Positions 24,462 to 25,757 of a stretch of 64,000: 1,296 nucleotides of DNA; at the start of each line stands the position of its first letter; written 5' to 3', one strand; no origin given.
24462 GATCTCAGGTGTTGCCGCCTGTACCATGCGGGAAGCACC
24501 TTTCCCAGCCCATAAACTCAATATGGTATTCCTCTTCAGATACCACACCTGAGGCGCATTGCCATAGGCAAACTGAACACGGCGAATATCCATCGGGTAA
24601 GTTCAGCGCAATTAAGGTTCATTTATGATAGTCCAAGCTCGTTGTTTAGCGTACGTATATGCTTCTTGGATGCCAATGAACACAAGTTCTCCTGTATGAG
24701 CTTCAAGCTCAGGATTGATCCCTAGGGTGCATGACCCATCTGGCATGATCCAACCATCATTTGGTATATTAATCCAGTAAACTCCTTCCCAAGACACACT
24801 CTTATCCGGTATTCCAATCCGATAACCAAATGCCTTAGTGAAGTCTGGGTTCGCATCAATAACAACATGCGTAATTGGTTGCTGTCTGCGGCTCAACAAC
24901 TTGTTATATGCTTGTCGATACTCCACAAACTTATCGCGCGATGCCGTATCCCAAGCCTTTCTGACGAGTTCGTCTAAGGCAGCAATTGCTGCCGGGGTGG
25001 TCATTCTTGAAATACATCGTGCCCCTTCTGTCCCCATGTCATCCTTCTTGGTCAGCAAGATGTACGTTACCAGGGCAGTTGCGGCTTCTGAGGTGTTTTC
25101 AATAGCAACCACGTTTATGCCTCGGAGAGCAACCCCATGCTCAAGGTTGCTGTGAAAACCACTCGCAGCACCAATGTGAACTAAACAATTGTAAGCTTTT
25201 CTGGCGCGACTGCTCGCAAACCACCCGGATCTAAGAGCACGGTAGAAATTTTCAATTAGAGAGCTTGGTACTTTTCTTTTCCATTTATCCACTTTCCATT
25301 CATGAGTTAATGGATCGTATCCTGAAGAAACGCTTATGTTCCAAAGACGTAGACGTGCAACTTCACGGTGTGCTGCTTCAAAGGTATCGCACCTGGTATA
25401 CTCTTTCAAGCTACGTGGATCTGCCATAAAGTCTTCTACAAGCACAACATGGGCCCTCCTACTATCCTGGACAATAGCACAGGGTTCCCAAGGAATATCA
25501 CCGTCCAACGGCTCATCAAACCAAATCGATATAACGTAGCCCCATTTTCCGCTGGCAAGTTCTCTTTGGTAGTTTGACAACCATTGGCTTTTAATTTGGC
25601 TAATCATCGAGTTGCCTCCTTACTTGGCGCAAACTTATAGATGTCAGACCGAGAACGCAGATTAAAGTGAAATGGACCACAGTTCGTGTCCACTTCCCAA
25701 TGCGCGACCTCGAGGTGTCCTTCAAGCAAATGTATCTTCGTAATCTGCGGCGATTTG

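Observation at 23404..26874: Lower-GC island of minus-strand hypothetical genes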

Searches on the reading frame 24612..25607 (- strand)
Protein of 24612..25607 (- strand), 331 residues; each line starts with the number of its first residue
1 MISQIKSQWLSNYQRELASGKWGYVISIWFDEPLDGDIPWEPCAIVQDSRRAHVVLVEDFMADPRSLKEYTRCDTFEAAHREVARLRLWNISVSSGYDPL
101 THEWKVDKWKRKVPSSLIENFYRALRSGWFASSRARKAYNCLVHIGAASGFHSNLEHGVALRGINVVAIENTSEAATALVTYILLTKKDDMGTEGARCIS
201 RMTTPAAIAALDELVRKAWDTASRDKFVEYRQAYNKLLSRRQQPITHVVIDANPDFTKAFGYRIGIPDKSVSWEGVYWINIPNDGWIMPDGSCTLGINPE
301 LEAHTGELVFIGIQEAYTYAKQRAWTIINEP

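Call 3: search_protein_families(library=pfam, proteins=[window:24612-25607:-], max_evalue=1)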
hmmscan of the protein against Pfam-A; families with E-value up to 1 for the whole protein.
window:24612-25607:- (331 aa): 1 family
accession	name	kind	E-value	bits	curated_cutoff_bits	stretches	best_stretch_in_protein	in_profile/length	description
PF05139.19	Erythro_esteras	-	0.025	14.7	26.4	1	162-242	4-70/358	Erythromycin esterase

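Call 4: search_protein_families(library=padloc, proteins=[window:24612-25607:-], max_evalue=1)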
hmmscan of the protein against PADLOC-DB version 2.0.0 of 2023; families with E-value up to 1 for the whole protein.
window:24612-25607:- (331 aa): 0 families

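Call 5: search_protein_families(library=ncbifam, proteins=[window:24612-25607:-], max_evalue=1)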
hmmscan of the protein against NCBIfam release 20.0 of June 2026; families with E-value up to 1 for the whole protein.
window:24612-25607:- (331 aa): 0 families

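Call 9: search_protein_families(library=phrogs, proteins=[window:24612-25607:-], max_evalue=1)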
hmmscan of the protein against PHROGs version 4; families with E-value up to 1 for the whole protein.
window:24612-25607:- (331 aa): 0 families

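Call 14: search_solved_structures(query=window:24612-25607:-, max_evalue=10, show_alignments=2)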
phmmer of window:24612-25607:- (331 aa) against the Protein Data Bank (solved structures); distinct sequences matched with E-value up to 10: 68 (the best 60 are shown).
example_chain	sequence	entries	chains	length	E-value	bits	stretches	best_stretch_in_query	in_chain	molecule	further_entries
6ojf_A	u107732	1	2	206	0.032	16.3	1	152-229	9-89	Leucine-rich repeat serine/threonine-protein kinase 2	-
6oje_A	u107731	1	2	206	0.032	16.3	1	152-229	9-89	Leucine-rich repeat serine/threonine-protein kinase 2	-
8y3u_D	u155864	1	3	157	0.11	14.5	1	252-298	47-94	SGP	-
6xaf_A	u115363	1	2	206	0.15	14.1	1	152-229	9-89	Leucine-rich repeat serine/threonine-protein kinase 2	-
5f1b_A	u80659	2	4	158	0.15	14.1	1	252-298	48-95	GP1 | Envelope glycoprotein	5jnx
6oz9_A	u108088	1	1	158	0.15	14.1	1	252-298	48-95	Small secreted glycoprotein sGP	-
6ea7_A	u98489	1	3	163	0.16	14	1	252-298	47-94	Envelope glycoprotein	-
2zej_A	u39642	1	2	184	0.17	14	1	166-229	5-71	Leucine-rich repeat kinase 2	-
7thy_A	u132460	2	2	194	0.17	13.9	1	166-229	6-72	Leucine-rich repeat serine/threonine-protein kinase 2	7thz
3d6t_B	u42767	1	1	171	0.18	13.9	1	167-229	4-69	Leucine-rich repeat serine/threonine-protein kinase 2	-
5hj3_C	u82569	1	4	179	0.19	13.8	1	252-298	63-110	Envelope glycoprotein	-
9dz2_I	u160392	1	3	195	0.19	13.8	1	254-295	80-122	Envelope glycoprotein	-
10op_A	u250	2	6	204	0.21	13.6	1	254-295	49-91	Envelope glycoprotein 1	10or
6pci_A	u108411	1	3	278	0.23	13.5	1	253-297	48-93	Virion spike glycoprotein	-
6uye_A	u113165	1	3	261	0.24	13.5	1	253-297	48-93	SGP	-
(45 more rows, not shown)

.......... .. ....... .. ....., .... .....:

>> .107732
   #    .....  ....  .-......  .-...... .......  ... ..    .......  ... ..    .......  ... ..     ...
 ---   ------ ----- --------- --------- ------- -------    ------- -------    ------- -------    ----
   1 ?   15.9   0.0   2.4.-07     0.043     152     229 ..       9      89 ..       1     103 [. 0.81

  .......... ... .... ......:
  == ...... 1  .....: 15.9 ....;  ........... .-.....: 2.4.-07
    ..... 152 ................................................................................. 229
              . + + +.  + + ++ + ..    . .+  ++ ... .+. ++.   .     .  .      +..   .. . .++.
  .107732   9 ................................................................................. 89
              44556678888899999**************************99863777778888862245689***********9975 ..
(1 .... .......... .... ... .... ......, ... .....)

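Call 15: find_encoding_contigs(protein=window:24612-25607:-, flank=10000, max_places=6)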
Protein window:24612-25607:- (331 aa): 3 contigs read that carry it; 2 places shown.
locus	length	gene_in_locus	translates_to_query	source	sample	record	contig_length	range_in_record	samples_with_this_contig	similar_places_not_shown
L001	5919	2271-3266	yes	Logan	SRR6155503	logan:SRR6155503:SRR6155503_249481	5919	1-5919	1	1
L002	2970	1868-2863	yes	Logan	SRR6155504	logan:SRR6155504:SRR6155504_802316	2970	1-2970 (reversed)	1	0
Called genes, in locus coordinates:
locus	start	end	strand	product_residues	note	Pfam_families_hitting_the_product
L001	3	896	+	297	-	?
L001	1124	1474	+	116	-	-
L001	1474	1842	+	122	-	-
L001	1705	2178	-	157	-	-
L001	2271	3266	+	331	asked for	-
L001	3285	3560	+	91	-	-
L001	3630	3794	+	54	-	-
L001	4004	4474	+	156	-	-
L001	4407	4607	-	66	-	-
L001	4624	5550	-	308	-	-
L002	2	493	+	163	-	?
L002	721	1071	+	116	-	-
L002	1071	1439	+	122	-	-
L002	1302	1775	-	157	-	-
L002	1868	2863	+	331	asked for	-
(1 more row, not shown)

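Call 23: find_homologous_proteins(query=window:24612-25607:-, max_evalue=0.01)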
Query window:24612-25607:- (331 aa): 7 proteins with E <= 0.01 among 3800 candidates.
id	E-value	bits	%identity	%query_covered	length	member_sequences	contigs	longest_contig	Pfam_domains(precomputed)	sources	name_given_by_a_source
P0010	6.4e-221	750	100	97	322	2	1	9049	-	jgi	-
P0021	1.4e-75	272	63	66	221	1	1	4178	-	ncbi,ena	-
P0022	5.0e-71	257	61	66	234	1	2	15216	-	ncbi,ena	-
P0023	1.7e-55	206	50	66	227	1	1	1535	-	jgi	jgi:hypothetical protein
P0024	2.2e-54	203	51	66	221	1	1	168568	-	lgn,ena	-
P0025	1.3e-53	200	49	66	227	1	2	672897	-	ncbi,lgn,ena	-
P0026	3.8e-52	195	50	66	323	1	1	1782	-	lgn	-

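Call 25: find_encoding_contigs(protein=P0025, flank=8000, max_places=3)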
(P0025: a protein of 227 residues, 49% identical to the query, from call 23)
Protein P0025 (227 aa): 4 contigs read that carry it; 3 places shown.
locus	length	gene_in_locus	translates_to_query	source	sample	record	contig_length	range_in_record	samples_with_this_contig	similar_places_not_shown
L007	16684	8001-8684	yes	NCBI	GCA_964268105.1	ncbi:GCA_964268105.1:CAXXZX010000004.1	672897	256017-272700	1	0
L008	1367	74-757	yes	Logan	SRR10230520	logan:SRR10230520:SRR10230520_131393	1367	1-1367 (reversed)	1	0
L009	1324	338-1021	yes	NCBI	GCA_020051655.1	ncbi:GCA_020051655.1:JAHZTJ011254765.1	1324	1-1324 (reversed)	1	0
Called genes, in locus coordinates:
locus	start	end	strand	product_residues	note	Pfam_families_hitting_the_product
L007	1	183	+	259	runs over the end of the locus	PF00561:Abhydrolase_1 (faint), PF12146:Hydrolase_4 (faint), PF12695:Abhydrolase_5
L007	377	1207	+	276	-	-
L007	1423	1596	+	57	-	-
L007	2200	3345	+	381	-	PF06271:RDD, PF12770:CHAT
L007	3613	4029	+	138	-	-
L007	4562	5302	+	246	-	-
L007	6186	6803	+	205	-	PF04167:DUF402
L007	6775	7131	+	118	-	-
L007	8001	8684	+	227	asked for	-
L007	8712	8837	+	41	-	-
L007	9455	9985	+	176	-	-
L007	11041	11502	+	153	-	-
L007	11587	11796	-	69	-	-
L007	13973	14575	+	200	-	-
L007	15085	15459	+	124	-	PF04893:Yip1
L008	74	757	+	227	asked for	-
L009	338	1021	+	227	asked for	-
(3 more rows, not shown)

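Call 26: find_encoding_contigs(protein=P0024, flank=8000, max_places=3)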
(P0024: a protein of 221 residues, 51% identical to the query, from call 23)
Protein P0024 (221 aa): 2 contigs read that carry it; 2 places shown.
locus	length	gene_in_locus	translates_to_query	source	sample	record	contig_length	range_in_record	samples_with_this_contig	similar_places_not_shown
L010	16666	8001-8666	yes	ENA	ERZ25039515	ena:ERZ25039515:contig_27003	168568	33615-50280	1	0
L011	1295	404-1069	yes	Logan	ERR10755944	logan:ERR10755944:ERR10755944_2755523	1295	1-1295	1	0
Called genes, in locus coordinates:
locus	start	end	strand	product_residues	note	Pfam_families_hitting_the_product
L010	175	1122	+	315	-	PF00291:PALP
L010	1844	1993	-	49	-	-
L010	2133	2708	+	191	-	-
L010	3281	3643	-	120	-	-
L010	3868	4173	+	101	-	-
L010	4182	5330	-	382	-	PF00092:VWA, PF13519:VWA_2, PF13768:VWA_3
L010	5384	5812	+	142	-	-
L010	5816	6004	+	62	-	-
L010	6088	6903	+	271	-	PF13676:TIR_2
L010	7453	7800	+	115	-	-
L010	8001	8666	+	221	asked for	-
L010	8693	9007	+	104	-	-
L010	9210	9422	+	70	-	-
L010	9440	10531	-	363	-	PF13565:HTH_32, PF13592:HTH_33, PF13358:DDE_3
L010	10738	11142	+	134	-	-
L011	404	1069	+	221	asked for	-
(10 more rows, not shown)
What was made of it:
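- Homologues of the 331-aa core lie near TIR_2 and CHAT genes (calls 25, 26).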

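Call 27: find_encoding_contigs(protein=P0022, flank=8000, max_places=3)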
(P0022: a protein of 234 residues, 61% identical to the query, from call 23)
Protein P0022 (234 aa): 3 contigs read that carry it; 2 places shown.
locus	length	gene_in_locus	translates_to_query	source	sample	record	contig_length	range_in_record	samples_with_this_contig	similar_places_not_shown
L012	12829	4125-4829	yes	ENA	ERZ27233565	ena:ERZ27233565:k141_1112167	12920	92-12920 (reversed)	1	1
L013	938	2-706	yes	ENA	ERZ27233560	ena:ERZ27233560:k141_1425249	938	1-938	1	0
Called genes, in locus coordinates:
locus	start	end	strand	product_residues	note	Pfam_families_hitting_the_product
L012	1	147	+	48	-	?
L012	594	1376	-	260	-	-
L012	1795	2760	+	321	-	-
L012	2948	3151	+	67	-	-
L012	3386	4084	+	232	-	-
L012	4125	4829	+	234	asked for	-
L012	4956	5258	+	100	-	-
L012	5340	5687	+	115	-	-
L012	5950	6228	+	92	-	-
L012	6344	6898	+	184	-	-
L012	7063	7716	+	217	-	-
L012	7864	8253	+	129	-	-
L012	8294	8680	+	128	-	PF13240:Zn_Ribbon_1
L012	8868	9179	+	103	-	-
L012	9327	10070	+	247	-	-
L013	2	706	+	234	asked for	?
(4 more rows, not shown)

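Call 32: search_protein_families(library=pfam, proteins=[P0007, L005:7191-7529:+, L005:7399-8190:+, L005:8819-10087:+, L005:7690-8190:+, P0026], max_evalue=1)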
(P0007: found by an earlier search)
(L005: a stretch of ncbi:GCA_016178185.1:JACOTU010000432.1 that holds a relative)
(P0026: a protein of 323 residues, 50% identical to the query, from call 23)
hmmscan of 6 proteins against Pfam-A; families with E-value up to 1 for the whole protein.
P0007 (122 aa): 0 families

L005:7191-7529:+ (112 aa): 1 family
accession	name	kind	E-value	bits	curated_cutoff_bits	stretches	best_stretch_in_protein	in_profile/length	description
PF14013.11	MT0933_antitox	-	0.091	13.5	27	1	87-108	27-48/49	MT0933-like antitoxin protein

L005:7399-8190:+ (263 aa): 1 family
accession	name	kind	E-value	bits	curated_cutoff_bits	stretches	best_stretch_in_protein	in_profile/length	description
PF04355.18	BamE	-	0.028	14.7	23.2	1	103-120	10-27/71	Outer membrane protein assembly factor BamE domain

L005:8819-10087:+ (422 aa): 13 families
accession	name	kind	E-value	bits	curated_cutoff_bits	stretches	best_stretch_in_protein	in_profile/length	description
PF07693.20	KAP_NTPase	-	6.7e-05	22.7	20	1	154-227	125-172/293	KAP family P-loop domain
PF25199.1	nSTAND_NTPase5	-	8.8e-05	22.8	34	1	31-87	27-85/145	Novel STAND NTPase 5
PF13173.12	AAA_14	-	8.9e-05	22.9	27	1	48-136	5-88/129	AAA domain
PF13191.12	AAA_16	-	0.0017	19.3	32.6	1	41-219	20-145/167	AAA ATPase domain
PF00437.27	T2SSE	-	0.007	15.5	24.9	1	46-82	143-178/370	Type II/IV secretion system protein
PF13401.12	AAA_22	-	0.0084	16.9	27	1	45-230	5-108/130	AAA domain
PF20720.3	nSTAND3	-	0.013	15.6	27.2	1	40-84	12-57/155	Novel STAND NTPase 3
PF03266.21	NTPase_1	-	0.046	14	23.9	0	141-218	4-84/168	NTPase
PF10412.15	TrwB_AAD_bind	-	0.089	12.1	20.5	1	43-72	13-42/387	Type IV secretion-system coupling protein DNA-binding domain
PF04665.18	Pox_A32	-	0.099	12.5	22.8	1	43-78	11-46/242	Poxvirus A32 protein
PF01261.30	AP_endonuc_2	-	0.11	12.6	31.1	1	137-230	72-163/249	Xylose isomerase-like TIM barrel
PF02563.21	Poly_export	-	0.14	12.8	28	1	156-186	37-67/77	Polysaccharide biosynthesis/export protein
PF00377.23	Prion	-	0.14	12.6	25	1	333-356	60-83/116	Prion/Doppel alpha-helical domain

L005:7690-8190:+ (166 aa): 2 families
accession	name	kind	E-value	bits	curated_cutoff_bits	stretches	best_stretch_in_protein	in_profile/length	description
PF04355.18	BamE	-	0.016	15.4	23.2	1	7-23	11-27/71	Outer membrane protein assembly factor BamE domain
PF24880.1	DUF7738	-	0.12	13.3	24.6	1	7-55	15-66/103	Domain of unknown function (DUF7738)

P0026 (323 aa): 2 families
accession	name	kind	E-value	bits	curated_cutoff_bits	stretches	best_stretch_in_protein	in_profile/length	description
PF25433.1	DUF7895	-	0.065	14.1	27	1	54-82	4-30/75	Domain of unknown function (DUF7895)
PF25436.1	BSD2_CRD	-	0.96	10.1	27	1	55-78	5-28/69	BSD2 cysteine rich domain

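Call 44: predict_structure(alignment_id=A1)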
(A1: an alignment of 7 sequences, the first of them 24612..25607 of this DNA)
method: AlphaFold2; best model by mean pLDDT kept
length: 331 residues; sequences in the alignment: 7
mean_pLDDT: 69.9   pTM: 0.63
mean pLDDT of the five models: 69.9, 69.2, 67.0, 66.2, 61.7
residues with pLDDT >= 90: 87; 70-90: 97; 50-70: 61; < 50: 86
segments of 3 or more residues with pLDDT < 50: 1-6, 22-43, 57-70, 83-111, 271-280
pLDDT, mean of each block of 10 residues (from residue 1): 48 53 45 36 50 48 43 53 43 31 34 79 88 90 86 78 90 95 82 87 94 95 94 90 87 66 75 41 76 81 74 87 87 61
secondary structure, 60 per line:
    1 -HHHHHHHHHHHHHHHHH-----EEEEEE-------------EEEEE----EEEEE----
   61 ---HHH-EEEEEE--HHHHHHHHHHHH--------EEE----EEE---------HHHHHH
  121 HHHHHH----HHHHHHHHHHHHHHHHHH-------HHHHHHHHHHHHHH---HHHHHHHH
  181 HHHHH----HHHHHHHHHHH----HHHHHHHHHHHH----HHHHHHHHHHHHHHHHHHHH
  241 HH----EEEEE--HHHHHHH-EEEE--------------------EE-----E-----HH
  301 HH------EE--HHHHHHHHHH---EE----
elements in order: H2-18 E24-29 E43-47 E52-56 E68-73 H76-87 E96-98 E103-105 H115-126 H131-148 H156-169 H173-185 H190-200 H205-216 H221-242 E247-251 H254-260 E262-265 H299-302 H313-322
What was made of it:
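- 24612..25607 (-): 331-aa protein of unknown function. It has a unique 110-aa N-terminal extension and a 221-aa core (a helical-repeat region plus a small alpha/beta C-terminal region). It occupies the variable middle slot of the island. AF2 pLDDT is 69.9 overall; the 112-250 core is helical at 80-95 (call 44).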

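Call 48: search_protein_families(library=pfam, proteins=[P0048, P0053, P0057, P0060, P0073, P0157, P0062, P0055, P0047, P0046], max_evalue=0.001)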
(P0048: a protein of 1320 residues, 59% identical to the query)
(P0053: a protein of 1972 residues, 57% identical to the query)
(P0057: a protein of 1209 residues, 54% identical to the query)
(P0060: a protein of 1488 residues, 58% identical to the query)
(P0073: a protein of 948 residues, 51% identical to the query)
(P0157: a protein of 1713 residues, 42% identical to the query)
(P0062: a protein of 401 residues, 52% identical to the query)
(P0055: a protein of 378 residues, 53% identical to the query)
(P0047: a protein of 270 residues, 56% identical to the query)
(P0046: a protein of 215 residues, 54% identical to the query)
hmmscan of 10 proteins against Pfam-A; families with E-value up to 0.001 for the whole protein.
P0048 (1320 aa): 3 families
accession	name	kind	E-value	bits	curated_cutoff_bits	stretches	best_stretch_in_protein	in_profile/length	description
PF05593.20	RHS_repeat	-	4.2e-111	362.1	22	14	648-681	1-34/38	RHS Repeat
PF20148.4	DUF6531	-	1.5e-08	35.3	24.1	1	65-148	2-71/74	Domain of unknown function (DUF6531)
PF23414.1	Beta-prop_EML_2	-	0.00044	20.2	90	0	602-720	43-162/266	Echinoderm microtubule-associated protein second beta-propeller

P0053 (1972 aa): 6 families
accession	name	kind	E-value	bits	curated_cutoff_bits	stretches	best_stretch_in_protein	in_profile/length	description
PF12256.14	TcdB_toxin_midN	-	4.9e-30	104.6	24.8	1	711-831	29-169/181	Insecticide toxin TcdB middle/N-terminal region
PF03534.18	SpvB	-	7.7e-26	91.4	22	2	151-231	101-185/287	Salmonella virulence plasmid 65kDa B protein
PF13517.12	FG-GAP_3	-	8.4e-24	84.4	26.9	5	493-559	1-60/61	FG-GAP-like repeat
PF05593.20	RHS_repeat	-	2e-23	82.7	22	1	1314-1341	1-28/38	RHS Repeat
PF01839.29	FG-GAP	-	3.3e-19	68.8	22.1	0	487-502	3-18/37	FG-GAP repeat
PF16743.10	PliI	-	2.4e-05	24.4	27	0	685-729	41-79/123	Periplasmic lysozyme inhibitor of I-type lysozyme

P0057 (1209 aa): 4 families
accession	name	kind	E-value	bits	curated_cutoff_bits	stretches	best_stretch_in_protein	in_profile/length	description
PF05593.20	RHS_repeat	-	4.3e-72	237.7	22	7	479-510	4-35/38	RHS Repeat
PF25023.1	TEN_YD-shell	-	7.4e-14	51.2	50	1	794-966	648-829/909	Teneurin YD-shell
PF15283.12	DUF4595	-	6.5e-08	33.2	34.2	0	407-476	31-107/202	Domain of unknown function (DUF4595) with porin-like fold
PF20148.4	DUF6531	-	2.6e-07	31.3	24.1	1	61-133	1-74/74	Domain of unknown function (DUF6531)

P0060 (1488 aa): 3 families
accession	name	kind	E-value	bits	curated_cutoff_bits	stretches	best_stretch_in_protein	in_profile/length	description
PF05593.20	RHS_repeat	-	2.6e-44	149.2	22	2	647-686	1-37/38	RHS Repeat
PF12256.14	TcdB_toxin_midN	-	1.2e-14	54.5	24.8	1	124-224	64-163/181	Insecticide toxin TcdB middle/N-terminal region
PF20041.5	DUF6443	-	9.5e-08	32.8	27.8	1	531-643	12-113/137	Domain of unknown function (DUF6443)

P0073 (948 aa): 1 family
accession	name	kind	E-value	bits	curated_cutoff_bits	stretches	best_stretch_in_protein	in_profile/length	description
PF13332.12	Fil_haemagg_2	-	1.4e-35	123.4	22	2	225-383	4-167/170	Hemagglutinin repeat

P0157 (1713 aa): 1 family
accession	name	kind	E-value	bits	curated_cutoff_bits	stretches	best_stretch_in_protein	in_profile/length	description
PF05593.20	RHS_repeat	-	2e-06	28.5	22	0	492-513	10-31/38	RHS Repeat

P0062 (401 aa): 0 families

P0055 (378 aa): 0 families

P0047 (270 aa): 0 families

P0046 (215 aa): 1 family
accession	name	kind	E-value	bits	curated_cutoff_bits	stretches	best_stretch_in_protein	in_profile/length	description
PF14449.11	PT-TG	-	4.7e-16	59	23.5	1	57-119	3-63/68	Pre-toxin TG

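Call 54: fold_search(model_id=the predicted structure, library=pdb)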
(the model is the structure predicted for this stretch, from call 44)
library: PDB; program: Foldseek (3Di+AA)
matches with E <= 10: 443; with E <= 0.001: 0
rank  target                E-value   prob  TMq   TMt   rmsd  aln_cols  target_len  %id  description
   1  4c8h_B                9.7e-02  0.35  0.16  0.13  17.3       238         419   13  Crystal structure of the C-terminal region of yeast Ctf4, selenomethionine protein. (released 2014-04-30)
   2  4c93_B                1.2e-01  0.33  0.17  0.13  17.4       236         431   14  Crystal structure of the carboxy-terminal domain of yeast Ctf4 bound to Pol alpha. (released 2014-04-30)
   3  6skl_H                1.3e-01  0.30  0.16  0.13  18.2       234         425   13  Cryo-EM structure of the CMG Fork Protection Complex at a replication fork - Conformation 1 (released 2020-05-06)
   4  7q1e_D                1.4e-01  0.89  0.22  0.44  12.0       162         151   15  CPAP:TUBULIN:IIH5 ALPHAREP COMPLEX (released 2022-04-13)
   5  4c8s_B                2.1e-01  0.23  0.16  0.13  18.0       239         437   14  Crystal structure of the C-terminal region of yeast Ctf4 (released 2014-04-30)
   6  9t1m_E                2.3e-01  0.75  0.21  0.40  12.3       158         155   17  Nuclear export protein/Non-structural protein 2 (NEP/NS2) in complex with artificial alpha Rep protein (released 2025-11-12)
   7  4c8h_A                2.6e-01  0.23  0.17  0.13  17.4       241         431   14  Crystal structure of the C-terminal region of yeast Ctf4, selenomethionine protein. (released 2014-04-30)
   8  7z0g_C                2.8e-01  0.84  0.20  0.29   8.2       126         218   17  CPAP:TUBULIN:IE5 ALPHAREP COMPLEX P1 SPACE GROUP (released 2022-04-13)
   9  6gx7_E                3.1e-01  0.33  0.17  0.27  14.0       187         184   17  Tubulin-CopN-alphaRep complex (released 2019-04-24)
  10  3qwp                  3.1e-01  0.21  0.18  0.15  21.2       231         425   10  Crystal structure of SET and MYND domain containing 3; Zinc finger MYND domain-containing protein 1 (released 2011-04-06)
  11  4d4z_A                3.4e-01  0.72  0.23  0.26  10.7       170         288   14  STRUCTURE OF HUMAN DEOXYHYPUSINE HYDROXYLASE in complex with glycerol (released 2015-04-15)
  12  4c8h_C                3.4e-01  0.21  0.18  0.14  17.8       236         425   14  Crystal structure of the C-terminal region of yeast Ctf4, selenomethionine protein. (released 2014-04-30)
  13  4d4z_B                3.6e-01  0.90  0.21  0.24   8.9       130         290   16  STRUCTURE OF HUMAN DEOXYHYPUSINE HYDROXYLASE in complex with glycerol (released 2015-04-15)
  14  7z0g_T                3.7e-01  0.77  0.20  0.29   8.2       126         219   17  CPAP:TUBULIN:IE5 ALPHAREP COMPLEX P1 SPACE GROUP (released 2022-04-13)
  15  5hog_B                3.7e-01  0.20  0.18  0.15  17.4       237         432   14  Crystal structure of the carboxy-terminal domain of yeast Ctf4 bound to Dna2. (released 2016-06-22)
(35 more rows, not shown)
